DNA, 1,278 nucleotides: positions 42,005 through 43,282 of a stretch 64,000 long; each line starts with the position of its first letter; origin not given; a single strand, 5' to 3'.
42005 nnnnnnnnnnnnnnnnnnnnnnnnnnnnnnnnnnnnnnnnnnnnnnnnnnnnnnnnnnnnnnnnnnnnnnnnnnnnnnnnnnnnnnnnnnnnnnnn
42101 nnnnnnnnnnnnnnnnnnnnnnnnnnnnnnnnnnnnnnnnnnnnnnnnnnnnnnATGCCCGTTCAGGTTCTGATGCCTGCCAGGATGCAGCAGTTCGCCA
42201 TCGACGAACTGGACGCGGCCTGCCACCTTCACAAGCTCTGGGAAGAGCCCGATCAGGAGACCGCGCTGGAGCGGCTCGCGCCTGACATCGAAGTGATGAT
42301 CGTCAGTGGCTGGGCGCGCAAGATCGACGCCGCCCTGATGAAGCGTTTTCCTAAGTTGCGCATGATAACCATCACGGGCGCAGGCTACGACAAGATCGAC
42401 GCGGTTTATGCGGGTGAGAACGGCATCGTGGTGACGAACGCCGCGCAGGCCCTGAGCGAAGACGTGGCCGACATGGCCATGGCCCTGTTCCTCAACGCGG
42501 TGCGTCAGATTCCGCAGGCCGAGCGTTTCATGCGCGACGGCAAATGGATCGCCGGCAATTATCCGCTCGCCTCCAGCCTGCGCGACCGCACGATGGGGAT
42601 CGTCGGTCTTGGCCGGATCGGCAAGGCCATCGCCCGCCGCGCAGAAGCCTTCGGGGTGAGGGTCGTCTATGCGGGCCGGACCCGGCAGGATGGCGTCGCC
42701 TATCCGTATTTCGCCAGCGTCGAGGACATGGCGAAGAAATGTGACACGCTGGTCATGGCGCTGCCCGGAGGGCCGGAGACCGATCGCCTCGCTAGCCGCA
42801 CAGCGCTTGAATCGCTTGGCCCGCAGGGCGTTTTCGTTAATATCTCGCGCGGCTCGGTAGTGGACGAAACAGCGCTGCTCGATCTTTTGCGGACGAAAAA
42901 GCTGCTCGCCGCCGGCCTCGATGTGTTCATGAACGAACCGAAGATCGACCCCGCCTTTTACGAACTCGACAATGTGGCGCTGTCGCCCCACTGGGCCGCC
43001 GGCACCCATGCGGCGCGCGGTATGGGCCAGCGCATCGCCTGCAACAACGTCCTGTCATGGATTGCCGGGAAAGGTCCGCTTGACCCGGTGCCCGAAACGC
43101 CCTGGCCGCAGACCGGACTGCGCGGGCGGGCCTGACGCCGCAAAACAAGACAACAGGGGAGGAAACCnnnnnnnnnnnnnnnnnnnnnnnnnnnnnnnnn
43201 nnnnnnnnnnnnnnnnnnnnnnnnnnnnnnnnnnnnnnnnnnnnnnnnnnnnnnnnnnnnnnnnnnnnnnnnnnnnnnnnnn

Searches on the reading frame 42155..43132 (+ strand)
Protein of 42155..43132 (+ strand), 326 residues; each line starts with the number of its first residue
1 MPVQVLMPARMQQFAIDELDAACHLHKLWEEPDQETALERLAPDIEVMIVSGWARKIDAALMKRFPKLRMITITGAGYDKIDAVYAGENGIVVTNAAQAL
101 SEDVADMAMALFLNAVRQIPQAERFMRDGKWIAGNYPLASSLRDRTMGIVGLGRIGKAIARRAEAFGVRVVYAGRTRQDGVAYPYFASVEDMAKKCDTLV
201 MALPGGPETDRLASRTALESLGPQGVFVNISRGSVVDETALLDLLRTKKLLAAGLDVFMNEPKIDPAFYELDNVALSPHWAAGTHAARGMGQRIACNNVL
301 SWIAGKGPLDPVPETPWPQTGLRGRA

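Call 21: search_protein_families(library=pfam, proteins=[window:42155-43132:+], max_evalue=0.001)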
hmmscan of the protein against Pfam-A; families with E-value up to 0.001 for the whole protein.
window:42155-43132:+ (326 aa): 3 families
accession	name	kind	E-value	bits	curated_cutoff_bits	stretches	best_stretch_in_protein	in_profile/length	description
PF02826.25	2-Hacid_dh_C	-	6.4e-48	162.9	25.1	1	109-281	1-178/178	D-isomer specific 2-hydroxyacid dehydrogenase, NAD binding domain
PF00389.36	2-Hacid_dh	-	1.2e-21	77.2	24.6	1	16-312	12-133/134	D-isomer specific 2-hydroxyacid dehydrogenase, catalytic domain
PF03446.21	NAD_binding_2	-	4.7e-06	27.1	21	1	147-251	2-113/161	NAD binding domain of 6-phosphogluconate dehydrogenase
